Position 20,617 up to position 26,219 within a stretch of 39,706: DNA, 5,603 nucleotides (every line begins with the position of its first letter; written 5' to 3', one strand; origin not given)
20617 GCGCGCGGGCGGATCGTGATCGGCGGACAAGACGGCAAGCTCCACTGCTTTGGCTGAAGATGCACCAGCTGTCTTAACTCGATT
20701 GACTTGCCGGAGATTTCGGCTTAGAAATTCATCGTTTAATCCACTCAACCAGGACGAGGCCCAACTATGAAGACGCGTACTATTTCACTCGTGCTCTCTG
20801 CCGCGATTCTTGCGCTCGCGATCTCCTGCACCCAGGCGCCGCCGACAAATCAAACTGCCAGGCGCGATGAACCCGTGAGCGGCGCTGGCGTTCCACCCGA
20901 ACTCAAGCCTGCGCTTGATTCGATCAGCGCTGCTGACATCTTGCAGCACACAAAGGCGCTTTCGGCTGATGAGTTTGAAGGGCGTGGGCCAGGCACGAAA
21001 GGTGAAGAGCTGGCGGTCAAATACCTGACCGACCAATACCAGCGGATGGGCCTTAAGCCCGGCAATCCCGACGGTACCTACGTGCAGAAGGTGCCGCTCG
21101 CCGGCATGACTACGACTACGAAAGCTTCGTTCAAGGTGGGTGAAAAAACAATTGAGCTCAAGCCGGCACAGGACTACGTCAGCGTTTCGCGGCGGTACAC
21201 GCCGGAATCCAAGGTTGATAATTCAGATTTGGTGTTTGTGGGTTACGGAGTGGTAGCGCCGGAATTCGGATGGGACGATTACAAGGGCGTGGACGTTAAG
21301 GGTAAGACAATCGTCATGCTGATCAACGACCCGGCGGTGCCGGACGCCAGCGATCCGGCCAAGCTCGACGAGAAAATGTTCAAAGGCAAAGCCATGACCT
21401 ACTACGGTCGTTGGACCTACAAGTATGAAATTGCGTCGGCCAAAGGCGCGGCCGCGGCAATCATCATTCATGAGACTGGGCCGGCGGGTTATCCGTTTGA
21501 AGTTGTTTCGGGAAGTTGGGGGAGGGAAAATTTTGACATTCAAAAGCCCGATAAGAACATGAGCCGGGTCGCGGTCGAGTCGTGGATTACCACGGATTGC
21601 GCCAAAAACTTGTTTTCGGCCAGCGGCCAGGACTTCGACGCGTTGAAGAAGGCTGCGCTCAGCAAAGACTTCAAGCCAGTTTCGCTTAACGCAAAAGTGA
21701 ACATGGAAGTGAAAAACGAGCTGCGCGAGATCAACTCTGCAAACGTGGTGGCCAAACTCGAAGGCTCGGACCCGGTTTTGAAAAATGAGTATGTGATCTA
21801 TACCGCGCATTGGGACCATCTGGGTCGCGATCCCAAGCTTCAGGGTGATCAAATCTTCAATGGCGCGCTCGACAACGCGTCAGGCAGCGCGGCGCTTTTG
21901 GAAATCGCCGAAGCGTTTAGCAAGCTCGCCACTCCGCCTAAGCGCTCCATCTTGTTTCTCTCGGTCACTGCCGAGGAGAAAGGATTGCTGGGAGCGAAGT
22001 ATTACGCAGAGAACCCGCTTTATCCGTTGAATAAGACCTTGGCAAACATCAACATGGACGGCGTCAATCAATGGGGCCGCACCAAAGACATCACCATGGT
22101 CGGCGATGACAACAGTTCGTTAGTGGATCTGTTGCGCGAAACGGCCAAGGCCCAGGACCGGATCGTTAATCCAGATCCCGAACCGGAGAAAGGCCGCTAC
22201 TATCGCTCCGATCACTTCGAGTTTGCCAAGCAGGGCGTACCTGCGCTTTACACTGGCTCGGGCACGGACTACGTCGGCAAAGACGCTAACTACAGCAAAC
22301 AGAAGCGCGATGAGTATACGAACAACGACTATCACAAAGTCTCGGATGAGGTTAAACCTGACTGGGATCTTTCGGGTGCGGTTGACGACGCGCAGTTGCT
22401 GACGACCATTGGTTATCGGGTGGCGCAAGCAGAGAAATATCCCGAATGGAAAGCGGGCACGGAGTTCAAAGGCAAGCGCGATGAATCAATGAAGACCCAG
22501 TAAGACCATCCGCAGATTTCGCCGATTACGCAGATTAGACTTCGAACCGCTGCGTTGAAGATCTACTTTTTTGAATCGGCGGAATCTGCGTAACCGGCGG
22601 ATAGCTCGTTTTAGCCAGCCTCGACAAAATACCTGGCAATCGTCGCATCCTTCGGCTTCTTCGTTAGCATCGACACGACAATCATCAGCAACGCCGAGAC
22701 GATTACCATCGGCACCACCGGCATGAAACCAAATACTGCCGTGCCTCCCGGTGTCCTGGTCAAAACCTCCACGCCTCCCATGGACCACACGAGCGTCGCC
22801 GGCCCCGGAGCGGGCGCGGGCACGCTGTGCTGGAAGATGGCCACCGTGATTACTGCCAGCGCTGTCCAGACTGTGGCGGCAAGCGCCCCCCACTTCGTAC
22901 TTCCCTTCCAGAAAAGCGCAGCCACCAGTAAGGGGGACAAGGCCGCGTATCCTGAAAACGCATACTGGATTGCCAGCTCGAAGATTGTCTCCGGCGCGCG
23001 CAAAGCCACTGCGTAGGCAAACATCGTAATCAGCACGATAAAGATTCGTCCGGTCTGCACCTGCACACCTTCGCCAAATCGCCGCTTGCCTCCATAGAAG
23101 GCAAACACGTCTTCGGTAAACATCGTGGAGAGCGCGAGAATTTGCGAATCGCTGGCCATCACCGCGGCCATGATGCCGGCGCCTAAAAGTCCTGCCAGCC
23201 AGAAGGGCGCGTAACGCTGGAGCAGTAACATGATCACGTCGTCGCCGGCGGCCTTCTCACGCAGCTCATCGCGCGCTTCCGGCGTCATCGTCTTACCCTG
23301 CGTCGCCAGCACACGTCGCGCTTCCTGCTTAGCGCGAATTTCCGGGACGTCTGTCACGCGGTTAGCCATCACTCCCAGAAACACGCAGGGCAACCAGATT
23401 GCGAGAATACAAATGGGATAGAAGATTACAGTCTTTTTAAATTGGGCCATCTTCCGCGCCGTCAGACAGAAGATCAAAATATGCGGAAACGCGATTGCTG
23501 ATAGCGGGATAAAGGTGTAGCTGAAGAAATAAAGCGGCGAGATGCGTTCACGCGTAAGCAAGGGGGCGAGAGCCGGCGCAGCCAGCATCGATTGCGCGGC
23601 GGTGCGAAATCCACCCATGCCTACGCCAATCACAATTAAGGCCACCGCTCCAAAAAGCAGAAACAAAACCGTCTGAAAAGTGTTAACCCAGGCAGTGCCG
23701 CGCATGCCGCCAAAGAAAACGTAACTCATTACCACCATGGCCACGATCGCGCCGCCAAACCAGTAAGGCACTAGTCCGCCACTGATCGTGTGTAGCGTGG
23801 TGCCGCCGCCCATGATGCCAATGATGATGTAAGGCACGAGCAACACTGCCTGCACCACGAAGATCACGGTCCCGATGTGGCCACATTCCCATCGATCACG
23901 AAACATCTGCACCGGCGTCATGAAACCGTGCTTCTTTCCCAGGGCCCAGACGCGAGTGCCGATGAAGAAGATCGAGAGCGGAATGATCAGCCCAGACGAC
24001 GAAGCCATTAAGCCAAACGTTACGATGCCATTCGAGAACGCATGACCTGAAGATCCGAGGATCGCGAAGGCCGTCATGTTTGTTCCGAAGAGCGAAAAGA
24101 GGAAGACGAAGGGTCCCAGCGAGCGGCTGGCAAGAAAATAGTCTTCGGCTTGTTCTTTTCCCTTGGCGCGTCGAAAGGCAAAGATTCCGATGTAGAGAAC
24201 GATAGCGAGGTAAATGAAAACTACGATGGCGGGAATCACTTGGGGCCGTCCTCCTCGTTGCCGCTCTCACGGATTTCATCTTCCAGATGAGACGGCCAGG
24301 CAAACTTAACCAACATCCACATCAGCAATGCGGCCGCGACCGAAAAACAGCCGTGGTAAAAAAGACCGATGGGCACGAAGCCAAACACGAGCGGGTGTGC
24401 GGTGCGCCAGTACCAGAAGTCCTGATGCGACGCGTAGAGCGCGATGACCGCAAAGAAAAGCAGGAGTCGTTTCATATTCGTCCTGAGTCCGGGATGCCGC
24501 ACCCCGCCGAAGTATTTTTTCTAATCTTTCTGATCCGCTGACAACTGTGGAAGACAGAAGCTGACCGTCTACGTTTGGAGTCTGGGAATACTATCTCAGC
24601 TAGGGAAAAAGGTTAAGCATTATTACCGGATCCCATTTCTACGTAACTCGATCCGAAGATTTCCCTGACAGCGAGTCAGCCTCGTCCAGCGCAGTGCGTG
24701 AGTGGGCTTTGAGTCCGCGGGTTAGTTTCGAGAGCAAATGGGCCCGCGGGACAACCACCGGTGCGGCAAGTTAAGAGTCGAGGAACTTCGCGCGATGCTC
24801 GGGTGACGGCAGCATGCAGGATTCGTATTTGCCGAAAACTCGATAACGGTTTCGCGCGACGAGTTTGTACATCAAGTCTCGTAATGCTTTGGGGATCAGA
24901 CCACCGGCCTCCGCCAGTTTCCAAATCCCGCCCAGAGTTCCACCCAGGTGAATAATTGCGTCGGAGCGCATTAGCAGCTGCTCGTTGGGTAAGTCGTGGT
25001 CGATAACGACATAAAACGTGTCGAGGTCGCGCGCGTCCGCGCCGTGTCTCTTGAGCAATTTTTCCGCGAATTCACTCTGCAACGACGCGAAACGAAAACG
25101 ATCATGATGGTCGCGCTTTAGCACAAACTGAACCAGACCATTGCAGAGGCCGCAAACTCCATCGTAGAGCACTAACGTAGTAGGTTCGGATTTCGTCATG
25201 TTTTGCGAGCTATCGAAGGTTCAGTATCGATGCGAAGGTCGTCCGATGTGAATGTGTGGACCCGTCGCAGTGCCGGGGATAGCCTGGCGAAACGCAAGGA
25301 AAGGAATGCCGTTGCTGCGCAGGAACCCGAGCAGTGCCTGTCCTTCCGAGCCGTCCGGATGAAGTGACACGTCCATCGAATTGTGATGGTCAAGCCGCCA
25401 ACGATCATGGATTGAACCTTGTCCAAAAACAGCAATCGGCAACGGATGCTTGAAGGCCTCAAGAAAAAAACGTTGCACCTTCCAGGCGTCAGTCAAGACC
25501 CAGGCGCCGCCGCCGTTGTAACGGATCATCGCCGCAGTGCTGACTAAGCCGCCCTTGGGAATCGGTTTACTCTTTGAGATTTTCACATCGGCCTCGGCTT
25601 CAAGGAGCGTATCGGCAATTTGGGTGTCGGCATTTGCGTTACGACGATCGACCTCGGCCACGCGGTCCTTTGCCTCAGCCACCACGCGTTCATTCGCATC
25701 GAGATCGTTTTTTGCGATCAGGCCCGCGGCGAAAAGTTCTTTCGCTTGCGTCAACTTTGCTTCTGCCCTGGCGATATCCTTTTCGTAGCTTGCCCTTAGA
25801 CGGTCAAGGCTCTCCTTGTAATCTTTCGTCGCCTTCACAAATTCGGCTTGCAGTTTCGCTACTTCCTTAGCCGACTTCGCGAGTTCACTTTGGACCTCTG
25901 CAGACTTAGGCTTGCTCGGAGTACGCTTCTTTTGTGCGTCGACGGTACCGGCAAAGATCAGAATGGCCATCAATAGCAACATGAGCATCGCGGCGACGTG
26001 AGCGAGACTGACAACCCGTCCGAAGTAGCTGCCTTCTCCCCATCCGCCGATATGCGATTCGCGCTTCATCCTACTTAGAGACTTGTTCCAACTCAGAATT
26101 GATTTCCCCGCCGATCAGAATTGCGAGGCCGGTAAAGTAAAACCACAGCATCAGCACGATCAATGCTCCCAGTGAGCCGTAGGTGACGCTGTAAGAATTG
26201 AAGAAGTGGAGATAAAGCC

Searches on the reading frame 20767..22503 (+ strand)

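Call 5: search_protein_families(library=pfam, proteins=[window:20767-22503:+], max_evalue=0.001)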
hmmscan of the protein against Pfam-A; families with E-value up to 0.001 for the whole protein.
window:20767-22503:+ (578 aa): 2 families
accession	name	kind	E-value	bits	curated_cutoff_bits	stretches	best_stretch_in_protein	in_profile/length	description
PF04389.22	Peptidase_M28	-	4.6e-48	164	21.3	1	326-543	1-189/193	Peptidase family M28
PF01546.33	Peptidase_M20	-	2.6e-05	24.6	24.6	1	366-494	32-171/206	Peptidase family M20/M25/M40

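Call 14: search_protein_families(library=ncbifam, proteins=[window:20767-22503:+], max_evalue=0.00001)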
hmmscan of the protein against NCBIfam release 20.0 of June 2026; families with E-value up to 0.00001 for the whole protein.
window:20767-22503:+ (578 aa): 2 families
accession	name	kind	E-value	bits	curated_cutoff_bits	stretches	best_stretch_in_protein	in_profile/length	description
NF045908.1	AminopepLapALeg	equivalog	2e-07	30.2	600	1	343-497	207-353/396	aminopeptidase LapA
NF007568.0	PRK10199.1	equivalog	5.5e-07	29.2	298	0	360-431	134-204/346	aminopeptidase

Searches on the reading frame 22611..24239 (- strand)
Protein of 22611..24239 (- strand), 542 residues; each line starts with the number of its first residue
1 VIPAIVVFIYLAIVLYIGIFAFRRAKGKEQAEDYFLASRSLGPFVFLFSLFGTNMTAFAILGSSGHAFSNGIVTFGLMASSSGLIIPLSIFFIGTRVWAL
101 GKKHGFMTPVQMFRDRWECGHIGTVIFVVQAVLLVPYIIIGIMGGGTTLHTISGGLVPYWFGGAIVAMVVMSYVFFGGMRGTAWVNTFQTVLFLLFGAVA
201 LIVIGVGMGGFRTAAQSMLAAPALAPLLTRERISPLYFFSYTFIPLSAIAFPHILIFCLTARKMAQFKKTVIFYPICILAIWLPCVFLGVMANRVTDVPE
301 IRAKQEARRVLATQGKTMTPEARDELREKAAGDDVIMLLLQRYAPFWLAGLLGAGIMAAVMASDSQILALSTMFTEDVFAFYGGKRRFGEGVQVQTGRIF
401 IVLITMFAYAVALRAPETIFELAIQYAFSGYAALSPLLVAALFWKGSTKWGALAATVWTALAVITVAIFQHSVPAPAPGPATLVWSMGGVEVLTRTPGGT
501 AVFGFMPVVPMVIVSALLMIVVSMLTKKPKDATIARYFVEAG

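Call 5: search_protein_families(library=pfam, proteins=[window:22611-24239:-], max_evalue=0.001)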
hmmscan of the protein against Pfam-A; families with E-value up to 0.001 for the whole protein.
window:22611-24239:- (542 aa): 1 family
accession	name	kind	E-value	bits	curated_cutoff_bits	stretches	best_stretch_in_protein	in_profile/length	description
PF00474.23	SSF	-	3.5e-36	125.4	22.8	1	34-456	1-403/406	Sodium:solute symporter family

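Call 59: search_protein_families(library=ncbifam, proteins=[window:22611-24239:-], max_evalue=0.001)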
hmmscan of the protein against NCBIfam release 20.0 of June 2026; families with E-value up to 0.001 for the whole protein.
window:22611-24239:- (542 aa): 10 families
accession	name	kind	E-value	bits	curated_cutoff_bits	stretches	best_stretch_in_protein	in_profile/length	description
TIGR00813.1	sss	superfamily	2.3e-41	142.2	184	1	34-457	1-409/411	sodium/solute symporter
TIGR02121.1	Na_Pro_sym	equivalog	6.9e-36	124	515.5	1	5-533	5-476/488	sodium/proline symporter PutP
TIGR02119.1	panF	equivalog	6.3e-31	107.9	328.05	2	5-308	5-307/471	sodium/pantothenate symporter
NF011948.0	PRK15419.1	equivalog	2.9e-19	69.3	955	2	334-468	312-446/502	sodium/proline symporter PutP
NF046076.1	monocarbox_MctP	equivalog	1.6e-17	63.3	625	1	5-466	2-436/481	monocarboxylate uptake permease MctP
NF007790.0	PRK10484.1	equivalog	9.6e-15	54.4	401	1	5-529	6-486/527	solute:sodium symporter family transporter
NF006903.2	PRK09395.1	subfamily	2.8e-14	52.4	750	1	4-473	37-485/552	cation/acetate symporter ActP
TIGR03648.1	Na_symport_lg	subfamily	1.7e-12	46.6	320.75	1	6-532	2-536/547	VC_2705 family sodium/solute symporter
NF058657.1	MncbAcdTpMctC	equivalog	3e-09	35.9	670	1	5-471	7-457/527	monocarboxylic acid transporter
NF009135.0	PRK12488.1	subfamily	3.3e-07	29.3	850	1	4-473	34-482/549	cation/acetate symporter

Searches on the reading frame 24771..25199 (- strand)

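Call 5: search_protein_families(library=pfam, proteins=[window:24771-25199:-], max_evalue=0.001)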
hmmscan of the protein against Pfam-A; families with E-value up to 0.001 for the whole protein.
window:24771-25199:- (142 aa): 1 family
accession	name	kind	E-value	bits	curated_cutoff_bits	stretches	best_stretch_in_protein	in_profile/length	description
PF04134.17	DCC1-like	-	5.7e-26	92.4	27.8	1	10-124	1-113/113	DCC1-like thiol-disulfide oxidoreductase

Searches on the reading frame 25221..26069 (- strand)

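Call 5: search_protein_families(library=pfam, proteins=[window:25221-26069:-], max_evalue=0.001)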
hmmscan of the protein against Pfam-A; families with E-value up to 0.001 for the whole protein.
window:25221-26069:- (282 aa): 1 family
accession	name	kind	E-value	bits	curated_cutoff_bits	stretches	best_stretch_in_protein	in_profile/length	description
PF02321.23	OEP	-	0.0006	20.1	22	1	57-147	87-178/187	Outer membrane efflux protein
